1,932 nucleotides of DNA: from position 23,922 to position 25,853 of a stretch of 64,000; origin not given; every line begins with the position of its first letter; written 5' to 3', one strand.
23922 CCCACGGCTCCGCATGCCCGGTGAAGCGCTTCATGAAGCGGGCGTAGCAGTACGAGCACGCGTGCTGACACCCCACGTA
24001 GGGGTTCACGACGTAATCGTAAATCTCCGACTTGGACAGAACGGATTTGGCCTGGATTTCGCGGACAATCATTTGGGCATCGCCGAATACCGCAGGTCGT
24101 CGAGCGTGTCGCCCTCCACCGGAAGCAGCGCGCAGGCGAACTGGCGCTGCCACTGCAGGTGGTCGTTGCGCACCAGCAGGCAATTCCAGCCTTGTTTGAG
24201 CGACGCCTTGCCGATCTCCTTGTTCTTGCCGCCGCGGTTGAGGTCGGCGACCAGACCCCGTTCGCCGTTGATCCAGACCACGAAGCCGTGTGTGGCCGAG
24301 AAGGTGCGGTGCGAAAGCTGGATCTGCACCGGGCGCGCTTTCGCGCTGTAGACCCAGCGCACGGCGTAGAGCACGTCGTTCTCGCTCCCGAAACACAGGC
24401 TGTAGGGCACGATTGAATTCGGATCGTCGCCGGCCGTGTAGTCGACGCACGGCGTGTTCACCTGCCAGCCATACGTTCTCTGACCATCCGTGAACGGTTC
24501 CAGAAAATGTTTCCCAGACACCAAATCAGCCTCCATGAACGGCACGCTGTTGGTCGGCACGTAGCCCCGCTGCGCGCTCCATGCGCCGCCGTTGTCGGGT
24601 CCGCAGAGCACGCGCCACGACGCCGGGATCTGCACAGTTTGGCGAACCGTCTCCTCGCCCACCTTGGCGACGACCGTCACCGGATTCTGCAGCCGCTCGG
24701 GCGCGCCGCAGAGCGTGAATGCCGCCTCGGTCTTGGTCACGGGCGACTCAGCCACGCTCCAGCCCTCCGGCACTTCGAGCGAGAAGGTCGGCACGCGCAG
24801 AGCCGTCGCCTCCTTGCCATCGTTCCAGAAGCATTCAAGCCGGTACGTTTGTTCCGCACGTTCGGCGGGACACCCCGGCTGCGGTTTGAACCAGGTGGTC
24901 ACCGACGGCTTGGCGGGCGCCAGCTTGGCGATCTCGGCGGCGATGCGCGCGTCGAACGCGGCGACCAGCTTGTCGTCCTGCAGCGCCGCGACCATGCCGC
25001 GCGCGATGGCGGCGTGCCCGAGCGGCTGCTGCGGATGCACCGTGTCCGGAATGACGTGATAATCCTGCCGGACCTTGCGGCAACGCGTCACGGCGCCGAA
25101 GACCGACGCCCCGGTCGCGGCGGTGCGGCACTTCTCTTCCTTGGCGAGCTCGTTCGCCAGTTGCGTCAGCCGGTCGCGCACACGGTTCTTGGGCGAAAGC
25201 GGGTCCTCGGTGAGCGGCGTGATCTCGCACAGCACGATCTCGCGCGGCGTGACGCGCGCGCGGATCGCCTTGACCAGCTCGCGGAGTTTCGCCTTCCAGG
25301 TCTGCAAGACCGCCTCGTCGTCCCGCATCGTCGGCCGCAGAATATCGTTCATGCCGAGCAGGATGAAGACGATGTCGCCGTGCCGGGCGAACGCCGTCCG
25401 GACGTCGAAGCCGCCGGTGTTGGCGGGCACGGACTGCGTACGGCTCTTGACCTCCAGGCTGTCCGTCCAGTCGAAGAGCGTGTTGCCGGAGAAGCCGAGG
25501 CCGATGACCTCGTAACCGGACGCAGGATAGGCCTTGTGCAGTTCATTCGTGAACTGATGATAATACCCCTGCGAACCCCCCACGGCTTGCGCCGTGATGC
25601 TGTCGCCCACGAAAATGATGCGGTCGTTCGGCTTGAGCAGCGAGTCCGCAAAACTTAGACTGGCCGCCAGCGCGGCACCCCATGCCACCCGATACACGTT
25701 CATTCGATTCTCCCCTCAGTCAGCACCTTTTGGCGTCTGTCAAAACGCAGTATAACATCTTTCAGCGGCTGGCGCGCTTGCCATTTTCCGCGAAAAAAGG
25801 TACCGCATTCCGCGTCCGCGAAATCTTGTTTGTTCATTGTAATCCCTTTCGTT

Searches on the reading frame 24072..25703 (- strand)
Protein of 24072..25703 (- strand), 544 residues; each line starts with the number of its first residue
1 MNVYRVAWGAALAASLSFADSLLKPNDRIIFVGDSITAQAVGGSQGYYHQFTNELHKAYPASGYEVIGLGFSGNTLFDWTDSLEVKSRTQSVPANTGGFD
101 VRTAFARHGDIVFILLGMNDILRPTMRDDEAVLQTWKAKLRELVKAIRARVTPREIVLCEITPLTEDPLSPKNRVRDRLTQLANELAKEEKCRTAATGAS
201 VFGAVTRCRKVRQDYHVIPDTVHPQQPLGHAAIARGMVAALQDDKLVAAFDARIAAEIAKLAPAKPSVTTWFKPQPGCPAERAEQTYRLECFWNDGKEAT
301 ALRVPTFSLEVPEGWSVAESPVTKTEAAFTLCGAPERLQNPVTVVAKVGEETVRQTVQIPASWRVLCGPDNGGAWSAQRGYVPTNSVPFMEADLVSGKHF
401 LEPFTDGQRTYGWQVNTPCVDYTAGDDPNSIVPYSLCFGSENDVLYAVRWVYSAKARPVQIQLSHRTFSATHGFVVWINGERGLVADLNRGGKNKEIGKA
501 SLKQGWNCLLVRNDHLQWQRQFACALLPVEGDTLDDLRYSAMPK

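Call 3: search_protein_families(library=pfam, proteins=[window:24072-25703:-], max_evalue=0.01)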
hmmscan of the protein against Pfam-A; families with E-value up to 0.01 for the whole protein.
window:24072-25703:- (544 aa): 2 families
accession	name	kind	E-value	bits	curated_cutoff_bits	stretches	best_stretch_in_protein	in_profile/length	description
PF13472.12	Lipase_GDSL_2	-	1e-18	68.9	32.9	1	31-225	1-172/178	GDSL-like Lipase/Acylhydrolase family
PF00657.28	Lipase_GDSL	-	2.1e-07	31.7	23.6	1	29-234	1-205/208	GDSL-like Lipase/Acylhydrolase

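Call 4: search_protein_families(library=ncbifam, proteins=[window:24072-25703:-], max_evalue=0.01)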
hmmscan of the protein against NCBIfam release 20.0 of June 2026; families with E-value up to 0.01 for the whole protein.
window:24072-25703:- (544 aa): 0 families

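Call 11: find_homologous_proteins(query=window:24072-25703:-, max_evalue=0.00001)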
Query window:24072-25703:- (544 aa): 107 proteins with E <= 0.00001 among 8000 candidates.
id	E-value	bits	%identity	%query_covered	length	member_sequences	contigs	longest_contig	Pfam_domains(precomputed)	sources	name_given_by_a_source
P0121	0.0e+0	1151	91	100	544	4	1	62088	PF13472.13,PF00657.29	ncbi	-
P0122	0.0e+0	1096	85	100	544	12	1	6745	PF13472.13,PF00657.29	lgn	-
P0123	0.0e+0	1085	85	100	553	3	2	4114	PF13472.13,PF00657.29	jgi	-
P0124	0.0e+0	1076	83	100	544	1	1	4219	PF13472.13,PF00657.29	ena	-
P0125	0.0e+0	1074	85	100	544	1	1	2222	PF13472.13,PF00657.29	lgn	-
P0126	0.0e+0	1073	83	100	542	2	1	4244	PF13472.13,PF00657.29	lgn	-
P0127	0.0e+0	1072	84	100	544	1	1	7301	PF13472.13,PF00657.29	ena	-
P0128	0.0e+0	1069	83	100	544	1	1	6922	PF13472.13,PF00657.29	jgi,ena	-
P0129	0.0e+0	1068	84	100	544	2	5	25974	PF13472.13,PF00657.29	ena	-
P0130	0.0e+0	1054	83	100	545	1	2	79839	PF13472.13,PF00657.29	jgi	jgi:lysophospholipase L1-like esterase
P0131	0.0e+0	1052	82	100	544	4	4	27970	PF13472.13,PF00657.29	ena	-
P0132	0.0e+0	1052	82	100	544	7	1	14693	PF13472.13,PF00657.29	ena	-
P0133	0.0e+0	1051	82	100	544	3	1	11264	PF13472.13,PF00657.29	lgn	-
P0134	0.0e+0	1048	82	100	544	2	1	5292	PF13472.13,PF00657.29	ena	-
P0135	0.0e+0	1046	81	100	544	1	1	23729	PF13472.13,PF00657.29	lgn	-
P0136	0.0e+0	1046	83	99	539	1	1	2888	PF13472.13,PF00657.29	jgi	jgi:lysophospholipase L1-like esterase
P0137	0.0e+0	1039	81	100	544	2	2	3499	PF13472.13,PF00657.29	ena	-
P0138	0.0e+0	1038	82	100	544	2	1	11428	PF13472.13,PF00657.29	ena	-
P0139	0.0e+0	1037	82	98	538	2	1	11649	PF13472.13,PF00657.29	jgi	jgi:lysophospholipase L1-like esterase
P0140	0.0e+0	1037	81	100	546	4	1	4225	PF13472.13,PF00657.29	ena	-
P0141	0.0e+0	1037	81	100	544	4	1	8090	PF13472.13,PF00657.29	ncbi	-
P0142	0.0e+0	1033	81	100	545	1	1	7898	PF13472.13,PF00657.29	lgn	-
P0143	0.0e+0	1033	81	100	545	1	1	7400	PF13472.13,PF00657.29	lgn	-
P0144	0.0e+0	1031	80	99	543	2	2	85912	PF13472.13,PF00657.29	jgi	jgi:lysophospholipase L1-like esterase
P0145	0.0e+0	1031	81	100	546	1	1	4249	PF13472.13,PF00657.29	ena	-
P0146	0.0e+0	1029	80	100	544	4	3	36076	PF13472.13,PF00657.29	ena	-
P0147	0.0e+0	1028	80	100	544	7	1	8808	PF13472.13,PF00657.29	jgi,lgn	jgi:lysophospholipase L1-like esterase/uncharacterized protein YbdZ (MbtH family)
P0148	0.0e+0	1026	80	98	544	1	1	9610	PF13472.13,PF00657.29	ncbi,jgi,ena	jgi:lysophospholipase L1-like esterase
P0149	0.0e+0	1023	81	100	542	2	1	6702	PF13472.13,PF00657.29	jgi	-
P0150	0.0e+0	1022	81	99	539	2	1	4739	PF13472.13,PF00657.29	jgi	jgi:lysophospholipase L1-like esterase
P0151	0.0e+0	1021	80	100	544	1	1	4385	PF13472.13,PF00657.29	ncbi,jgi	-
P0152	0.0e+0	1017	81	98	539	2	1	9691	PF13472.13,PF00657.29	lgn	-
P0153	0.0e+0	1017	79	100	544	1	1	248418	PF13472.13,PF00657.29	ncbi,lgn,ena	-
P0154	0.0e+0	1014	80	98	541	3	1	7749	PF13472.13,PF00657.29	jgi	-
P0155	4.8e-298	1008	79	100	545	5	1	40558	PF13472.13,PF00657.29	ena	-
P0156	5.7e-298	1007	78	100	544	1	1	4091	PF13472.13,PF00657.29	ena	-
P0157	6.7e-298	1007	80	98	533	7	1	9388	PF13472.13,PF00657.29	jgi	-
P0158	4.7e-297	1004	79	98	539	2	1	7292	PF13472.13,PF00657.29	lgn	-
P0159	4.1e-296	1001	79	100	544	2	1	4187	PF13472.13,PF00657.29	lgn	-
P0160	9.0e-292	987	78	100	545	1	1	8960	PF13472.13,PF00657.29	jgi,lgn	jgi:lysophospholipase L1-like esterase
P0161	2.2e-291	986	77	100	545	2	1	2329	PF13472.13,PF00657.29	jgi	-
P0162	3.8e-288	975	79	98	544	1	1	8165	PF13472.13,PF00657.29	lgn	-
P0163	1.6e-284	963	75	100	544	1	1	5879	PF13472.13,PF00657.29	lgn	-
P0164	2.5e-284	962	78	98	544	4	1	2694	PF13472.13,PF00657.29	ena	-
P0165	2.5e-284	962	77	98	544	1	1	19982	PF13472.13,PF00657.29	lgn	-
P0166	1.1e-283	960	77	98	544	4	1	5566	PF13472.13,PF00657.29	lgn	-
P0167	4.4e-282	955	77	98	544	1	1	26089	PF13472.13,PF00657.29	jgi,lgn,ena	-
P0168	8.0e-281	951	77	98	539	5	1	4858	PF13472.13,PF00657.29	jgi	jgi:lysophospholipase L1-like esterase/uncharacterized protein YbdZ (MbtH family)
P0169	3.5e-270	916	73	99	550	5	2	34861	PF13472.13,PF00657.29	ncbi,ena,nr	ncbi:MAG TPA: GDSL-type esterase/lipase family protein [Kiritimatiellia bacterium]|nr:GDSL-type este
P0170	5.2e-270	915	72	100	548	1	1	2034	PF13472.13,PF00657.29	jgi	-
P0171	1.6e-269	913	70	100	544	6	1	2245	PF13472.13,PF00657.29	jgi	-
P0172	1.9e-268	910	72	99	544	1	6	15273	PF13472.13,PF00657.29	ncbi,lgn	-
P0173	7.0e-253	858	69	99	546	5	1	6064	PF13472.13,PF00657.29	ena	-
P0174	4.1e-245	833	69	97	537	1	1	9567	PF13472.13,PF00657.29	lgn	-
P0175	7.3e-241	819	67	96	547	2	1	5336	PF13472.13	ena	-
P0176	2.6e-239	814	67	96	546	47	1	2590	PF13472.13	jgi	-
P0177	6.6e-239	812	66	96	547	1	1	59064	PF13472.13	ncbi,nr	ncbi:MAG: GDSL-type esterase/lipase family protein [Kiritimatiellae bacterium]|nr:GDSL-type esterase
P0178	8.3e-238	809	66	96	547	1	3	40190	PF13472.13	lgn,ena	-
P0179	1.0e-237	808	66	96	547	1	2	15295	PF13472.13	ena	-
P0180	2.3e-237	807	65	99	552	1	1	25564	PF13472.13,PF00657.29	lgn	-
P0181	4.1e-237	806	66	96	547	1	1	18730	PF13472.13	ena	-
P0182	1.5e-236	805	66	96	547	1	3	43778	PF13472.13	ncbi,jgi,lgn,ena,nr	ncbi:MAG: GDSL-type esterase/lipase family protein [Kiritimatiellia bacterium]|jgi:lysophospholipase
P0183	3.5e-236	803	66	96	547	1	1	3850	PF13472.13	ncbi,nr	ncbi:MAG: GDSL-type esterase/lipase family protein [Kiritimatiellae bacterium]|nr:GDSL-type esterase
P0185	6.3e-235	799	64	100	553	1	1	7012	PF13472.13,PF00657.29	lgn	-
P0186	2.6e-221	754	66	56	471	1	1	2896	PF13472.13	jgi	jgi:lysophospholipase L1-like esterase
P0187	2.8e-204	698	70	46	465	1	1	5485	PF13472.13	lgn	-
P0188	1.9e-200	685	75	74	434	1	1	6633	PF13472.13,PF00657.29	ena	-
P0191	6.6e-120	420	60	64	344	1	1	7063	PF13472.13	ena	-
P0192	4.9e-105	371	41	96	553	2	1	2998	PF13472.13,PF00657.29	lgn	-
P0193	3.5e-103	364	38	96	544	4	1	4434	PF13472.13,PF00657.29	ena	-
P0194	1.1e-100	356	40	96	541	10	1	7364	PF13472.13,PF00657.29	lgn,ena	-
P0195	3.4e-98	348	39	96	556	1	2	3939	PF13472.13,PF00657.29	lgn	-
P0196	7.2e-96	340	39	96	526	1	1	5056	PF13472.13,PF00657.29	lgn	-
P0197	2.1e-89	319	36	49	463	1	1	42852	PF13472.13,PF00657.29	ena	-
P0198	1.8e-87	313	34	49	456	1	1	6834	PF13472.13,PF00657.29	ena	-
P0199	6.8e-86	307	36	49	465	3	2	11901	PF13472.13,PF00657.29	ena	-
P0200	1.7e-84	303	36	51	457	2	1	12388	PF13472.13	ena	-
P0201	3.8e-81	292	33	96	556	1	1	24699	PF13472.13,PF00657.29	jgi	jgi:lysophospholipase L1-like esterase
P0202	8.9e-77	277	31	96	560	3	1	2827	PF13472.13,PF00657.29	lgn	-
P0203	2.3e-76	276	39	46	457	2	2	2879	PF13472.13,PF00657.29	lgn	-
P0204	6.1e-76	275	39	47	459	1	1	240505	PF13472.13,PF00657.29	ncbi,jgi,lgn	-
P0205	1.2e-75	273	37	52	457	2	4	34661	PF13472.13,PF00657.29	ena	-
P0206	6.1e-74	268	33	95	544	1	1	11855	PF13472.13,PF00657.29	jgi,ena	-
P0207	2.3e-73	266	32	97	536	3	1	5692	PF13472.13,PF00657.29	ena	-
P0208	3.7e-72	262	35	94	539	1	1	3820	PF13472.13,PF00657.29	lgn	-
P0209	3.9e-72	262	38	44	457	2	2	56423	PF13472.13,PF00657.29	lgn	-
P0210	4.3e-72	262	33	97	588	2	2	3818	PF13472.13,PF00657.29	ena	-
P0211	1.3e-71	260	33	95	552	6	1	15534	PF13472.13,PF00657.29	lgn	-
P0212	3.1e-70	256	35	95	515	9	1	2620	PF13472.13,PF00657.29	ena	-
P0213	2.2e-69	253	31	99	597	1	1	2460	PF13472.13,PF00657.29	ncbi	-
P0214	5.9e-69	251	32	96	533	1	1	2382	PF13472.13,PF00657.29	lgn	-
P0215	7.9e-68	248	35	49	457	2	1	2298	PF13472.13,PF00657.29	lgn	-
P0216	4.5e-67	245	32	97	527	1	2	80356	PF13472.13,PF00657.29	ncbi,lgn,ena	-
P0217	5.0e-67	245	32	98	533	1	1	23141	PF13472.13,PF00657.29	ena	-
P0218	6.0e-66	242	33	95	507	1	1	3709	PF13472.13,PF00657.29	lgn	-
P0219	1.2e-65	240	35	47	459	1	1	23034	PF13472.13,PF00657.29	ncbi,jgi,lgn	-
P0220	6.9e-64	235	34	98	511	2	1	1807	PF13472.13,PF00657.29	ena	-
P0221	3.5e-63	232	31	98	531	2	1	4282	PF13472.13,PF00657.29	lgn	-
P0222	1.3e-62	230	32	96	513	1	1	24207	PF13472.13,PF00657.29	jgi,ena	-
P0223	3.1e-62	229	32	96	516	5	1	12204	PF13472.13,PF00657.29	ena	-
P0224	2.7e-61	226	32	98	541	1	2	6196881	PF13472.13,PF00657.29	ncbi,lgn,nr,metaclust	ncbi:lysophospholipase L1-like esterase [Opitutaceae bacterium TAV1]|nr:lysophospholipase L1-like es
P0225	1.3e-55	207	37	40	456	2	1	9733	PF13472.13,PF00657.29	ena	-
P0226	3.0e-46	176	34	44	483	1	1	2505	PF13472.13,PF00657.29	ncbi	-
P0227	6.9e-43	165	35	61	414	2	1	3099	PF13472.13,PF00657.29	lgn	-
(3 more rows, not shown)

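Call 13: find_related_loci(query=A1, collection=genome_contigs, flank=10000)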
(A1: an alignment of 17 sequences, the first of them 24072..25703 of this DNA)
Query A1 (544 aa) in genome_contigs; peptide patterns used: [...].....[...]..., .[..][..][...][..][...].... (x = any residue, [..] = any of these).
417 stretches matched a pattern; 246 encode a relative of the query (tblastn E <= 1e-3); the best 80 are kept; 80 distinct loci.
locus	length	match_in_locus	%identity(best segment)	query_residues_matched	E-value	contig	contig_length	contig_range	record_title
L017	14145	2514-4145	82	1-544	0e+0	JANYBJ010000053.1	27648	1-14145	MAG: bacterium isolate GL140_5_metabat_74_sub GL140_5_k141_1279122, whole genome shotgun sequence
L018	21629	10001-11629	81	1-544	0e+0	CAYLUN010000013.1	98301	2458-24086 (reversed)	MAG TPA_asm: uncultured Lentisphaeraceae bacterium isolate SRP272421_co4_436 genome assembly, contig: NODE_218_length_98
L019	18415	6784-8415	79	1-544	0e+0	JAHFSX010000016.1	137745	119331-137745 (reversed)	MAG: Verrucomicrobia bacterium isolate nzgw607 NODE_70_length_137746_cov_5.250572, whole genome shotgun sequence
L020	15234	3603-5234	80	1-544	0e+0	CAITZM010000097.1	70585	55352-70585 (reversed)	MAG: uncultured Lentisphaerae bacterium isolate LJ_bin-4696 genome assembly, contig: bin-4696:097/191, whole genome shot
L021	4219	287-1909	72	6-544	0e+0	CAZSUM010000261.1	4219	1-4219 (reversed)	MAG TPA_asm: uncultured Lentisphaeraceae bacterium isolate SRP192927_co3_868 genome assembly, contig: NODE_64446_length_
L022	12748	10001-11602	73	6-540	0e+0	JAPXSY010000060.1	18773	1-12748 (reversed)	MAG: Kiritimatiellia bacterium isolate binned_ad_9.220 NODE_3702_length_18773_cov_4.359005, whole genome shotgun sequenc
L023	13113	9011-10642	72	1-544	0e+0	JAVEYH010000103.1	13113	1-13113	MAG: Kiritimatiellia bacterium isolate BF4_25 NODE_15065_length_13113_cov_13.074927_Biofilm4, whole genome shotgun seque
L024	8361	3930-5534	70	11-544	0e+0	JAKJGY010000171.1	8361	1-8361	MAG: Verrucomicrobia bacterium isolate UR.bin231 UR_contig_26740, whole genome shotgun sequence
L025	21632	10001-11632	91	1-544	0e+0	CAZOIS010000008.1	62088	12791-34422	MAG TPA_asm: uncultured Lentisphaeraceae bacterium isolate SRP220891_co1_81 genome assembly, contig: NODE_856_length_620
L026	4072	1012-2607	68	10-543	0e+0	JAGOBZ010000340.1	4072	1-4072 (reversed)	MAG: Kiritimatiellae bacterium isolate Go_SlDig_bin_208 Go_SlDig_79060_length_4072_cov_6.644867, whole genome shotgun se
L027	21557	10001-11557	66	24-543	0e+0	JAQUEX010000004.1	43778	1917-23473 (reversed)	MAG: Kiritimatiellae bacterium isolate STCSWMC_188 NODE_1689_length_43778_cov_14.841561_ST_CSWMC, whole genome shotgun s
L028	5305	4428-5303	71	1-293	3e-140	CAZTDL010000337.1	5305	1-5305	MAG TPA_asm: uncultured Lentisphaeraceae bacterium isolate SRP118108_co1_15 genome assembly, contig: NODE_18893_length_5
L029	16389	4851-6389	39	18-540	7e-110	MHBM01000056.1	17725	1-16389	MAG: Lentisphaerae bacterium RIFOXYA12_FULL_48_11 rifixya3_full_scaffold_1582, whole genome shotgun sequence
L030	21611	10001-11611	35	1-544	1e-101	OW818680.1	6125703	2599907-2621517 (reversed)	metagenome genome assembly, chromosome: 1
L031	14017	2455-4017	36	19-543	8e-95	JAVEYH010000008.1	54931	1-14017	MAG: Kiritimatiellia bacterium isolate BF4_25 NODE_1629_length_54931_cov_11.347055_Biofilm4, whole genome shotgun sequen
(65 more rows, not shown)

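Call 18: search_solved_structures(query=A1, max_evalue=1)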
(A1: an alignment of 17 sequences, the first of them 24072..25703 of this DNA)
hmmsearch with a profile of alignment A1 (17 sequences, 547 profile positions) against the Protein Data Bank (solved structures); distinct sequences matched with E-value up to 1: 23.
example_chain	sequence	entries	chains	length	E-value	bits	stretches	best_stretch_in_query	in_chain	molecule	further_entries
4oap_A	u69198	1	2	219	2.7e-17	66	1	31-245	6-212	Acetyl xylan esterase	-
5bn1_A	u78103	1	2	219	3.7e-17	65.5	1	31-245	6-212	Acetyl xylan esterase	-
3w7v_A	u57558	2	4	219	3.7e-17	65.5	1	31-245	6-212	Acetyl xylan esterase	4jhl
4oao_A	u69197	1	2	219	4.8e-17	65.1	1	31-245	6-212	Acetyl xylan esterase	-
3rjt_A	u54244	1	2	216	1.6e-16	63.4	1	26-245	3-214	Lipolytic protein G-D-S-L family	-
4jko_A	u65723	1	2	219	3.5e-16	62.3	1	31-245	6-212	Acetyl xylan esterase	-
4jj4_A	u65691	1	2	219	9.4e-16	60.9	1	31-245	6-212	Acetyl xylan esterase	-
4jj6_A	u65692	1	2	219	3.3e-15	59.1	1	31-245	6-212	Acetyl xylan esterase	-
7ddy_D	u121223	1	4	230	6.7e-14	54.8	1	33-244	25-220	G-D-S-L family lipolytic protein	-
5jd3_A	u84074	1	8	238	5.4e-12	48.5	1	30-245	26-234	LAE5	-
4q9a_A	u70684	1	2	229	4.7e-07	32.2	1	27-243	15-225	Tat pathway signal sequence domain protein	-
7br2_A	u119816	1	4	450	0.00012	24.2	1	109-245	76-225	Lipolytic enzyme, G-D-S-L family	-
2o14_A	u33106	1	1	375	0.0026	19.8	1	109-258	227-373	Hypothetical protein yxiM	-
4iyj_A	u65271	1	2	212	0.0045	19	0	29-47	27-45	GDSL-like protein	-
6hfz_A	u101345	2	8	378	0.0049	18.9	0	216-251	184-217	GDSL-like protein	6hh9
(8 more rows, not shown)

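Call 39: predict_structure(alignment_id=A1)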
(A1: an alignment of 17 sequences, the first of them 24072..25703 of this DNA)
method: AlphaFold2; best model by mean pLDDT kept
length: 544 residues; sequences in the alignment: 17
mean_pLDDT: 90.8   pTM: 0.87
mean pLDDT of the five models: 90.8, 90.6, 89.1, 89.1, 89.0
residues with pLDDT >= 90: 404; 70-90: 115; 50-70: 17; < 50: 8
segments of 3 or more residues with pLDDT < 50: 13-18
pLDDT, mean of each block of 10 residues (from residue 1): 54 51 94 94 95 95 94 92 95 89 95 94 82 96 97 97 89 92 97 97 95 88 89 98 96 95 93 82 91 91 95 95 96 94 95 94 91 89 91 93 90 90 81 80 92 97 83 94 91 90 97 86 93 94 91
secondary structure, 60 per line:
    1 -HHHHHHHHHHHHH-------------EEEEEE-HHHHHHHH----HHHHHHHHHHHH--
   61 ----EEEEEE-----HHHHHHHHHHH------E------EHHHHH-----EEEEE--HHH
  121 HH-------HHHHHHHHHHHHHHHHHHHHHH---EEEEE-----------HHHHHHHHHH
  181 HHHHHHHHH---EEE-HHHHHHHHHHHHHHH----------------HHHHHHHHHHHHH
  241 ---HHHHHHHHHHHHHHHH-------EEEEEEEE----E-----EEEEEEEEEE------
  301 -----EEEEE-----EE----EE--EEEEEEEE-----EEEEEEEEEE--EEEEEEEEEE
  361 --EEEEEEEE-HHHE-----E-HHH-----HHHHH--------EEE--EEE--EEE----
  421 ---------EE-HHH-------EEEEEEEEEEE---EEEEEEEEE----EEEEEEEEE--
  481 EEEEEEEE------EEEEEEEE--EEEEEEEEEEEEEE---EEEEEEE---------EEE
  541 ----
elements in order: H2-14 E28-33 H35-42 H47-58 E65-70 H76-86 H101-105 E111-115 H118-122 H130-151 E155-159 H171-189 E193-195 H197-211 H228-240 H244-259 E267-274 E285-294 E306-310 E326-333 E339-348 E351-360 E363-370 H391-395 E404-406 E409-411 E414-416 E443-453 E457-465 E470-478 E481-488 E495-502 E505-518 E522-528 E538-540
